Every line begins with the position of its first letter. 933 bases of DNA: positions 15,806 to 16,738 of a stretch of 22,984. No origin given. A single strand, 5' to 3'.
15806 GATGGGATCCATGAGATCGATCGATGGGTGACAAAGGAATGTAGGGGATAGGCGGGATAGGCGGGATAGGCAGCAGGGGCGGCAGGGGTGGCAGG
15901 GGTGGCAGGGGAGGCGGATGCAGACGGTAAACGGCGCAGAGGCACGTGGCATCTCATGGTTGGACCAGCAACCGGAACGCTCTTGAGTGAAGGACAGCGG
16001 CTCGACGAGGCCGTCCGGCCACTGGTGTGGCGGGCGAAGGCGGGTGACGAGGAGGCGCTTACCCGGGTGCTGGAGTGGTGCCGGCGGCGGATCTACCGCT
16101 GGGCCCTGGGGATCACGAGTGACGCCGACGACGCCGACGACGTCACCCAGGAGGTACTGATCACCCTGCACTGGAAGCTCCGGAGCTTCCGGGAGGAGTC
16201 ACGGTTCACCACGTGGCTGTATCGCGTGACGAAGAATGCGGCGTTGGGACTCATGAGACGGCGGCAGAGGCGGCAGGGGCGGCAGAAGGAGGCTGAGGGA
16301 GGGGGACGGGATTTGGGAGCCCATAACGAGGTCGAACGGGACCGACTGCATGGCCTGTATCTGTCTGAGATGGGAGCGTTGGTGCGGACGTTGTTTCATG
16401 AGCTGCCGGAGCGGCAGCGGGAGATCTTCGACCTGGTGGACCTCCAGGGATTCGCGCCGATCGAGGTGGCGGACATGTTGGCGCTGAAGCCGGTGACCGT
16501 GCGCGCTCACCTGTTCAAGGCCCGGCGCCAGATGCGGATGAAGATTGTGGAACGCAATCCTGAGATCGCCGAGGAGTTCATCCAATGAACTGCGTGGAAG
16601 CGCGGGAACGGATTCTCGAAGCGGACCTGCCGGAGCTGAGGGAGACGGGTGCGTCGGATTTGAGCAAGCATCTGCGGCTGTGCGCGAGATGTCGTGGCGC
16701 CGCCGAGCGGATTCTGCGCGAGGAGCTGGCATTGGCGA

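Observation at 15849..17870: Family of G-rich intergenic repeats with G-quadruplex potential around the sigma/anti-sigma/lipoprotein cluster, one copy in-frame inside the sigma gene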

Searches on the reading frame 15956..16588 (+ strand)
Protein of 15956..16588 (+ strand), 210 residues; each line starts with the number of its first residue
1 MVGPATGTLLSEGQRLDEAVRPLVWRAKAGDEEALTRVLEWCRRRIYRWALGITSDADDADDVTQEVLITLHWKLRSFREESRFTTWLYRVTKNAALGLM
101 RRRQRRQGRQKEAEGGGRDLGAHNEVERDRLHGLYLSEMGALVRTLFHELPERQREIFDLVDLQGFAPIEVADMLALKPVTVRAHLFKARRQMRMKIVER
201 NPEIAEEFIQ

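Call 10: search_protein_families(library=pfam, proteins=[window:15956-16588:+], max_evalue=0.01)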
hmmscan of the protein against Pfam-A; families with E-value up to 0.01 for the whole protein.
window:15956-16588:+ (210 aa): 6 families
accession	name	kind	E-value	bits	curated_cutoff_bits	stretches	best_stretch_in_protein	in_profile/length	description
PF04542.20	Sigma70_r2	-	3.5e-14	52.8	24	1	43-106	6-71/71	Sigma-70 region 2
PF08281.18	Sigma70_r4_2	-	2.1e-10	40.5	25.7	1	143-193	4-54/54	Sigma-70, region 4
PF04545.22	Sigma70_r4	-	8.6e-06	25.6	24.1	1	147-194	2-49/50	Sigma-70, region 4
PF07638.17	Sigma70_ECF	-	0.0063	16.9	21.1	1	88-195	75-181/185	ECF sigma factor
PF00196.25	GerE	-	0.0066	16.5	23.5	0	150-195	3-47/57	Bacterial regulatory proteins, luxR family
PF12645.13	HTH_16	-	0.0087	16.6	22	0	22-56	2-36/65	Helix-turn-helix domain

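Call 12: find_homologous_proteins(query=window:15956-16588:+, max_evalue=1e-10)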
Query window:15956-16588:+ (210 aa): 1207 proteins with E <= 1e-10 among 4293 candidates; the best 120 are listed.
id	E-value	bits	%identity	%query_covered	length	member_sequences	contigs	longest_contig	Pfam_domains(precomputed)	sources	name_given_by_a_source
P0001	2.1e-131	454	98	100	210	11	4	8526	PF04545.23,PF04542.21,PF08281.19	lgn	-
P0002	2.3e-79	284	64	96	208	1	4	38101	PF07638.18,PF04545.23,PF04542.21,PF08281.19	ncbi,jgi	jgi:RNA polymerase sigma-70 factor (ECF subfamily)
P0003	3.3e-77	277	64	95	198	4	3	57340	PF07638.18,PF04545.23,PF04542.21,PF08281.19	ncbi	-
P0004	1.9e-71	258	62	94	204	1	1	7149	PF04545.23,PF04542.21,PF08281.19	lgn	-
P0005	3.3e-68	247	57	94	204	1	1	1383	PF04545.23,PF04542.21,PF08281.19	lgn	-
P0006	5.6e-68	246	61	96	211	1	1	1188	PF04542.21,PF08281.19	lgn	-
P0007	1.1e-67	246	60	96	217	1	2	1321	PF07638.18,PF04545.23,PF04542.21,PF08281.19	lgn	-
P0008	1.8e-67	245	56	95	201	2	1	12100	PF04542.21,PF08281.19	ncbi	-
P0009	2.4e-57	212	55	94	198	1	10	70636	PF07638.18,PF04545.23,PF04542.21,PF08281.19,PF22029.3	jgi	jgi:RNA polymerase sigma-70 factor (ECF subfamily)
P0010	3.1e-57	211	54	95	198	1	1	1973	PF07638.18,PF04545.23,PF04542.21,PF08281.19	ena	-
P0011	3.4e-57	211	55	94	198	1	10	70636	PF07638.18,PF04545.23,PF04542.21,PF08281.19,PF22029.3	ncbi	-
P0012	4.5e-57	211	54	95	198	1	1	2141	PF07638.18,PF04545.23,PF04542.21,PF08281.19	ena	-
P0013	8.7e-57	210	54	94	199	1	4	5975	PF04545.23,PF04542.21,PF08281.19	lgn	-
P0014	9.2e-57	210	54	92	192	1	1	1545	PF07638.18,PF04545.23,PF04542.21,PF08281.19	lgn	-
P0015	9.6e-57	210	53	95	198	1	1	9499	PF07638.18,PF04545.23,PF04542.21,PF08281.19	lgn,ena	-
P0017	2.7e-56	208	54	94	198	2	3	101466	PF07638.18,PF04545.23,PF04542.21,PF08281.19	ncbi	-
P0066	3.1e-47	179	48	90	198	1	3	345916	PF04545.23,PF04542.21,PF08281.19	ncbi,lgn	-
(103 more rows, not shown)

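Call 17: find_encoding_contigs(protein=P0002, flank=10000, max_places=3)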
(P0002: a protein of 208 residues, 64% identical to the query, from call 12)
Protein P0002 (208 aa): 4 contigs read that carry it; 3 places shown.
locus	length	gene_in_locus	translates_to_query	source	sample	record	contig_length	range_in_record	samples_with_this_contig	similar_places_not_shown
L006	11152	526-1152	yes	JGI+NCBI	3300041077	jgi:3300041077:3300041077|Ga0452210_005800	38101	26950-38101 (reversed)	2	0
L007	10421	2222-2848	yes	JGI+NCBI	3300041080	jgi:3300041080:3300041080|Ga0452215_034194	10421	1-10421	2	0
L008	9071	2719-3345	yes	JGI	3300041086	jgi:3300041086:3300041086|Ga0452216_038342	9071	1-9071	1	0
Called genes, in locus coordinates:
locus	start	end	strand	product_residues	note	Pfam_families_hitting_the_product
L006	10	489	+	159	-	PF06197:DUF998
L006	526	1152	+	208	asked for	PF07638:Sigma70_ECF, PF04542:Sigma70_r2, PF08281:Sigma70_r4_2, PF04545:Sigma70_r4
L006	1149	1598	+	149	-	-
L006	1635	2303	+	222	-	-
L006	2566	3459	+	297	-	PF03783:CsgG, PF16538:FlgT_C (weak)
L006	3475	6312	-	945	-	PF00069:Pkinase, PF07714:PK_Tyr_Ser-Thr, PF25390:WD40_RLD, PF13540:RCC1_2, PF25390:WD40_RLD, PF13540:RCC1_2, PF00415:RCC1, PF13540:RCC1_2, +7 more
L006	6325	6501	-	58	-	PF06348:DUF1059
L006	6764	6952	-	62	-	PF06348:DUF1059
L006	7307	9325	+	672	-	PF00930:DPPIV_N (faint), PF07676:PD40 (faint), PF26549:Tricorn_N, PF02129:Peptidase_S15, PF00561:Abhydrolase_1 (weak), PF20434:BD-FAE, PF00326:Peptidase_S9, PF01738:DLH, +3 more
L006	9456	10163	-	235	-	-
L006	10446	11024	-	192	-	-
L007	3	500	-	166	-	?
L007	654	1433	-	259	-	PF00903:Glyoxalase (weak), PF18029:Glyoxalase_6 (weak), PF22677:Ble-like_N (faint), PF00903:Glyoxalase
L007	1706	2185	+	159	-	PF06197:DUF998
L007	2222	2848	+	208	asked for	PF07638:Sigma70_ECF, PF04542:Sigma70_r2, PF08281:Sigma70_r4_2, PF04545:Sigma70_r4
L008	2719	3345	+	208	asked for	PF07638:Sigma70_ECF, PF04542:Sigma70_r2, PF08281:Sigma70_r4_2, PF04545:Sigma70_r4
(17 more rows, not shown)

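Call 18: find_encoding_contigs(protein=P0003, flank=10000, max_places=3)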
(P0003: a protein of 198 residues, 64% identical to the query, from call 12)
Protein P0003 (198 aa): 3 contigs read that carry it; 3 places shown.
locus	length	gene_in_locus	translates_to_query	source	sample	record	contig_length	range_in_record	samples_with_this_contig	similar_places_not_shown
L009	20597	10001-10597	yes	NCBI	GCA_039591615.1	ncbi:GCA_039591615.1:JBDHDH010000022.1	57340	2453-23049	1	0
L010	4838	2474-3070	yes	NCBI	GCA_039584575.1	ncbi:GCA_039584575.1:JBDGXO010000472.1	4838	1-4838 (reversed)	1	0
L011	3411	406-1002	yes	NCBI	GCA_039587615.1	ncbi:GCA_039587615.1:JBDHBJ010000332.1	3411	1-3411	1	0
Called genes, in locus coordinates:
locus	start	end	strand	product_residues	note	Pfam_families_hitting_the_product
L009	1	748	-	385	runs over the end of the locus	-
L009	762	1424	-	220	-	-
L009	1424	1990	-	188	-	PF02922:CBM_48, PF16561:AMPK1_CBM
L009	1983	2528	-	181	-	PF04542:Sigma70_r2, PF08281:Sigma70_r4_2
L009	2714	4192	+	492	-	-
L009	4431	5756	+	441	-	PF01512:Complex1_51K, PF10531:SLBB, PF13534:Fer4_17, PF13375:RnfC_N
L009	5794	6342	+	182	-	PF00936:BMC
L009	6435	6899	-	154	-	PF05402:PqqD (weak)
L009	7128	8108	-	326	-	PF00989:PAS (weak), PF08448:PAS_4, PF13188:PAS_8 (faint), PF13426:PAS_9 (weak), PF08447:PAS_3, PF00990:GGDEF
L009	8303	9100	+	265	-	-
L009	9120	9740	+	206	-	PF06197:DUF998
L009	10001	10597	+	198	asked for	PF07638:Sigma70_ECF (weak), PF04542:Sigma70_r2, PF08281:Sigma70_r4_2, PF04545:Sigma70_r4 (weak)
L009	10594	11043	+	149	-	-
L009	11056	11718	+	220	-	PF03958:Secretin_N (faint)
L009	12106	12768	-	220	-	-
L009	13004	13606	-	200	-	-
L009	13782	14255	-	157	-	PF00383:dCMP_cyt_deam_1, PF14437:MafB19-deam, PF14439:Bd3614-deam (weak)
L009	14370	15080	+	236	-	PF05175:MTS (weak), PF13489:Methyltransf_23, PF08241:Methyltransf_11, PF08242:Methyltransf_12, PF13649:Methyltransf_25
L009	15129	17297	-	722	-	PF00069:Pkinase, PF07714:PK_Tyr_Ser-Thr, PF13371:TPR_9 (faint), PF00515:TPR_1 (faint), PF07719:TPR_2 (faint), PF13181:TPR_8 (faint), PF13432:TPR_16 (weak), PF14559:TPR_19 (weak), +5 more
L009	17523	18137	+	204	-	-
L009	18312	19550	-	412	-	-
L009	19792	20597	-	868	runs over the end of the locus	PF02861:Clp_N, PF23569:NBD_SMAX1, PF00004:AAA, PF17871:AAA_lid_9, PF07724:AAA_2, PF00004:AAA, PF07728:AAA_5, PF10431:ClpB_D2-small, +5 more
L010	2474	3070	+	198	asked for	PF07638:Sigma70_ECF (weak), PF04542:Sigma70_r2, PF08281:Sigma70_r4_2, PF04545:Sigma70_r4 (weak)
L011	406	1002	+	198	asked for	PF07638:Sigma70_ECF (weak), PF04542:Sigma70_r2, PF08281:Sigma70_r4_2, PF04545:Sigma70_r4 (weak)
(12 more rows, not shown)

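Call 19: find_encoding_contigs(protein=P0001, flank=10000, max_places=4)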
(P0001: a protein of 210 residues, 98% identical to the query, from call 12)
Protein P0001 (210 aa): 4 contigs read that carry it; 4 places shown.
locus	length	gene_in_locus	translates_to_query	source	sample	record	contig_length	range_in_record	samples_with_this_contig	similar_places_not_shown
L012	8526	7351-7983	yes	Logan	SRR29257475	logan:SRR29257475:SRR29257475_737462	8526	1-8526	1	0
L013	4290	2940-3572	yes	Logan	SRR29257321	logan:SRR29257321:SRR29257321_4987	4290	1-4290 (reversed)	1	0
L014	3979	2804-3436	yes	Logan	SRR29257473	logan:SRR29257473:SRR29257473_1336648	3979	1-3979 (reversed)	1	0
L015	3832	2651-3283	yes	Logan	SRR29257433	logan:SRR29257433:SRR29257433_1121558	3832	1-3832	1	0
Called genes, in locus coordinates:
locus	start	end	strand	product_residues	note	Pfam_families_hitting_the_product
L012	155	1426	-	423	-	PF01145:Band_7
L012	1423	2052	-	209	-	-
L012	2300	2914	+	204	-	PF06197:DUF998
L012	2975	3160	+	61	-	-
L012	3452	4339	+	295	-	PF13036:LpoB (weak), PF03783:CsgG, PF16539:FlgT_M (weak), PF16538:FlgT_C (weak)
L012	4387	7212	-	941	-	PF00069:Pkinase, PF07714:PK_Tyr_Ser-Thr, PF25390:WD40_RLD, PF13540:RCC1_2, PF13540:RCC1_2, PF25390:WD40_RLD, PF00415:RCC1, PF13540:RCC1_2, +8 more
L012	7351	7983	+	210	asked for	PF04542:Sigma70_r2, PF04545:Sigma70_r4 (faint), PF08281:Sigma70_r4_2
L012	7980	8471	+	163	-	-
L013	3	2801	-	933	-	?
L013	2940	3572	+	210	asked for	PF04542:Sigma70_r2, PF04545:Sigma70_r4 (faint), PF08281:Sigma70_r4_2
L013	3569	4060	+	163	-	-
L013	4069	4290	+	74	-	?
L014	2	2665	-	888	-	?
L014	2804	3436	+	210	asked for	PF04542:Sigma70_r2, PF04545:Sigma70_r4 (faint), PF08281:Sigma70_r4_2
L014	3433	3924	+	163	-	-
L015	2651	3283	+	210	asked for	PF04542:Sigma70_r2, PF04545:Sigma70_r4 (faint), PF08281:Sigma70_r4_2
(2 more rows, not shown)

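Call 34: find_encoding_contigs(protein=P0004, flank=10000, max_places=2)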
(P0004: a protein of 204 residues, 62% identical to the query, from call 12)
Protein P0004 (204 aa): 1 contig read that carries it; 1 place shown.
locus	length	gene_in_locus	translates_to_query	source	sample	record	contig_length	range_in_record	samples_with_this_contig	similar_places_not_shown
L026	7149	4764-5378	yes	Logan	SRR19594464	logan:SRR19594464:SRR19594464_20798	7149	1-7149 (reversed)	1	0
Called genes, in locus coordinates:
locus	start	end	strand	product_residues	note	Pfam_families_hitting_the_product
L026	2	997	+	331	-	?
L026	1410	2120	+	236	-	PF00072:Response_reg, PF00196:GerE, PF08281:Sigma70_r4_2 (weak)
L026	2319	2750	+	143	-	-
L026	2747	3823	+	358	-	PF25608:NAL1_N (weak), PF13365:Trypsin_2 (weak)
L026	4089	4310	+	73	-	-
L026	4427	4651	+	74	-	-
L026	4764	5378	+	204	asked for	PF04542:Sigma70_r2, PF08281:Sigma70_r4_2, PF04545:Sigma70_r4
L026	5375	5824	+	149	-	-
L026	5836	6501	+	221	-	-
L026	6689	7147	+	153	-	?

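Call 35: find_encoding_contigs(protein=P0008, flank=10000, max_places=2)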
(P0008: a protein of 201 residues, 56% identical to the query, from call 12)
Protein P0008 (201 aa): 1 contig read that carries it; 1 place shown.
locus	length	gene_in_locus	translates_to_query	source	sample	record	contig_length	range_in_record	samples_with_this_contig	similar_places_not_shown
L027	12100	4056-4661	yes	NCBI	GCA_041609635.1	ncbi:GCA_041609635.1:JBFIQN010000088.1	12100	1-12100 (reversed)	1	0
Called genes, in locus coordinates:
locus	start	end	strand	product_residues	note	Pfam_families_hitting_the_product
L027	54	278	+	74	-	-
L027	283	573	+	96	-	-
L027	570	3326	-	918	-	PF00158:Sigma54_activat (faint), PF13191:AAA_16 (weak), PF00004:AAA (weak), PF00004:AAA (weak), PF07724:AAA_2, PF07728:AAA_5, PF10431:ClpB_D2-small, PF03462:PCRF, +6 more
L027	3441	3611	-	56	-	-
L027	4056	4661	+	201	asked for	PF04542:Sigma70_r2, PF08281:Sigma70_r4_2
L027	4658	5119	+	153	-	-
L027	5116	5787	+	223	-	-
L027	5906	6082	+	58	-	PF06348:DUF1059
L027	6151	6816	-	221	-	-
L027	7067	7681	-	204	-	-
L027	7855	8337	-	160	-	PF00383:dCMP_cyt_deam_1, PF14437:MafB19-deam, PF14439:Bd3614-deam (weak)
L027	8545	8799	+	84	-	-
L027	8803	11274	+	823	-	PF17162:DUF5118, PF17148:DUF5117, PF16313:DUF4953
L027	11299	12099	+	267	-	?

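Call 53: find_encoding_contigs(protein=P0017, flank=10000, max_places=1)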
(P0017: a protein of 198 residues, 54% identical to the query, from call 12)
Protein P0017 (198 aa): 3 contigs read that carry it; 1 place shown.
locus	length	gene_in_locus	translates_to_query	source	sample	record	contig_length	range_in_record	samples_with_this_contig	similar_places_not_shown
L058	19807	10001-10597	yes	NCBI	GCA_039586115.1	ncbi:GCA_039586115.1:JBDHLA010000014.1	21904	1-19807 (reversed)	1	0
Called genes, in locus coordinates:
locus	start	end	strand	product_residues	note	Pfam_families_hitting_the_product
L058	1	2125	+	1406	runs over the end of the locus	?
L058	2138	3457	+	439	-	PF13375:RnfC_N, PF01512:Complex1_51K, PF10531:SLBB, PF12838:Fer4_7 (weak), PF13183:Fer4_8, PF13237:Fer4_10 (faint), PF13534:Fer4_17 (weak)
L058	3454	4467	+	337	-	PF03116:NQR2_RnfD_RnfE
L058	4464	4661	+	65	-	-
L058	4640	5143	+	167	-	PF04205:FMN_bind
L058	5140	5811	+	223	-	PF02508:Rnf-Nqr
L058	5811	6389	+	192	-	PF02508:Rnf-Nqr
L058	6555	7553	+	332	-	PF02424:ApbE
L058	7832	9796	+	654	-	PF00144:Beta-lactamase, PF11954:DUF3471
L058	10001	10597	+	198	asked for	PF07638:Sigma70_ECF (weak), PF04542:Sigma70_r2, PF08281:Sigma70_r4_2, PF04545:Sigma70_r4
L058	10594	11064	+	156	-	-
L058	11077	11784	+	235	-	-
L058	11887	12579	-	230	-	PF13505:OMP_b-brl (weak)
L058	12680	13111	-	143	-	PF00383:dCMP_cyt_deam_1, PF14437:MafB19-deam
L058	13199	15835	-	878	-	PF02861:Clp_N, PF23569:NBD_SMAX1, PF00004:AAA, PF17871:AAA_lid_9, PF07724:AAA_2, PF07728:AAA_5, PF00004:AAA, PF10431:ClpB_D2-small, +5 more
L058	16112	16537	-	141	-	-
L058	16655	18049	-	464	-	PF03144:GTP_EFTU_D2, PF25461:Beta-barrel_SelB, PF09106:WHD_2nd_SelB, PF09107:WHD_3rd_SelB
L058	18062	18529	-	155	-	PF00009:GTP_EFTU, PF01926:MMR_HSR1 (weak)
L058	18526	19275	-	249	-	PF11967:RecO_N, PF02565:RecO_C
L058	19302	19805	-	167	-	?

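Call 54: find_encoding_contigs(protein=P0066, flank=10000, max_places=1)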
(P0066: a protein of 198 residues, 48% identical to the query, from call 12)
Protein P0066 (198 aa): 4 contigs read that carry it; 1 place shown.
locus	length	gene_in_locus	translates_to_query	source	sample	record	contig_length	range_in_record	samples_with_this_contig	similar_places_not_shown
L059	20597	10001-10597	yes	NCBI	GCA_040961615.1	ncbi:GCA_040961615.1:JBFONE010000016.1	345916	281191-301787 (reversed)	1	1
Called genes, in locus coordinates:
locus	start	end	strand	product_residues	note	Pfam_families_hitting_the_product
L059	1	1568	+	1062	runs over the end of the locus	PF25852:DUF6242_C (faint), PF02012:BNR (faint), PF15902:Sortilin-Vps10, PF13088:BNR_2 (faint), PF14870:PSII_BNR (faint), PF15902:Sortilin-Vps10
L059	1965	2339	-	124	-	PF00072:Response_reg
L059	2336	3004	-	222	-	PF12773:DZR, PF13240:Zn_Ribbon_1 (faint), PF13248:Zn_ribbon_3 (faint), PF08239:SH3_3 (weak)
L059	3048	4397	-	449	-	PF00324:AA_permease, PF13520:AA_permease_2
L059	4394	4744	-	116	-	-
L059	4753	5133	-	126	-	-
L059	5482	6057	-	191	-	-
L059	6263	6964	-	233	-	-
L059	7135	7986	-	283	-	PF00892:EamA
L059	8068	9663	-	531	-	PF13176:TPR_7 (faint), PF13181:TPR_8 (faint), PF07719:TPR_2 (faint), PF13424:TPR_12 (faint), PF13428:TPR_14 (faint), PF13432:TPR_16 (faint), PF00515:TPR_1 (faint), PF13414:TPR_11 (faint)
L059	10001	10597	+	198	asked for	PF04542:Sigma70_r2, PF08281:Sigma70_r4_2, PF04545:Sigma70_r4 (weak)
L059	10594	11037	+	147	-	-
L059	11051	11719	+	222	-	-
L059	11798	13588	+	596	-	PF08450:SGL (faint), PF01436:NHL (faint), PF24684:Vgb_lyase (faint), PF05345:He_PIG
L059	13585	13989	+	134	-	-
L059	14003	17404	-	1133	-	PF13779:DUF4175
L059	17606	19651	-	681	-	PF07584:BatA, PF13519:VWA_2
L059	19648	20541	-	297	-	PF01882:DUF58, PF13519:VWA_2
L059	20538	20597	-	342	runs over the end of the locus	PF20030:bpMoxR, PF07726:AAA_3, PF07728:AAA_5, PF17863:AAA_lid_2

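Call 69: find_encoding_contigs(protein=P0009, flank=6000, max_places=3)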
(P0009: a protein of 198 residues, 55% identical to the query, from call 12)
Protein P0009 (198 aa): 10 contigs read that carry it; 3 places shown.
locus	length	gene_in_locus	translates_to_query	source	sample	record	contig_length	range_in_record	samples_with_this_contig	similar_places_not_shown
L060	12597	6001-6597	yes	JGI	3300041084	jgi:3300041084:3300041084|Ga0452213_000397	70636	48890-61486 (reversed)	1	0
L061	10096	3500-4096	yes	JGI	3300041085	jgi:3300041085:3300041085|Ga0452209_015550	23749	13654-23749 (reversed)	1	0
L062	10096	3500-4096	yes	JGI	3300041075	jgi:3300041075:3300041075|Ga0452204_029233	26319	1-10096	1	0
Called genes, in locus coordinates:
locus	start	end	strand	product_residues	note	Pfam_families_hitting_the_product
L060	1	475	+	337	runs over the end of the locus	PF03116:NQR2_RnfD_RnfE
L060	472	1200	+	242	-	PF04205:FMN_bind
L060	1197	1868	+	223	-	PF02508:Rnf-Nqr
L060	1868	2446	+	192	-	PF02508:Rnf-Nqr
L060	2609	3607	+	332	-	PF02424:ApbE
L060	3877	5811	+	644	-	PF00144:Beta-lactamase, PF11954:DUF3471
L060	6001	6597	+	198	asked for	PF07638:Sigma70_ECF (weak), PF04542:Sigma70_r2, PF22029:PhyR_sigma2 (weak), PF08281:Sigma70_r4_2, PF04545:Sigma70_r4 (weak)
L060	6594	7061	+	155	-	-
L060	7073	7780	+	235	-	PF03958:Secretin_N (weak)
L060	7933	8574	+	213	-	PF09360:zf-CDGSH, PF06902:Fer4_19, PF09360:zf-CDGSH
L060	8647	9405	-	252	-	PF00857:Isochorismatase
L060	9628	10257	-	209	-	-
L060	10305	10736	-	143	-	PF00383:dCMP_cyt_deam_1, PF14437:MafB19-deam, PF14439:Bd3614-deam (weak)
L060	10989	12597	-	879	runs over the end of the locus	PF02861:Clp_N, PF23569:NBD_SMAX1, PF00004:AAA, PF17871:AAA_lid_9, PF00004:AAA, PF07724:AAA_2, PF07728:AAA_5, PF10431:ClpB_D2-small, +4 more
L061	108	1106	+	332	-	PF02424:ApbE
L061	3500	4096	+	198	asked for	PF07638:Sigma70_ECF (weak), PF04542:Sigma70_r2, PF22029:PhyR_sigma2 (weak), PF08281:Sigma70_r4_2, PF04545:Sigma70_r4 (weak)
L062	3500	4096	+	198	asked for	PF07638:Sigma70_ECF (weak), PF04542:Sigma70_r2, PF22029:PhyR_sigma2 (weak), PF08281:Sigma70_r4_2, PF04545:Sigma70_r4 (weak)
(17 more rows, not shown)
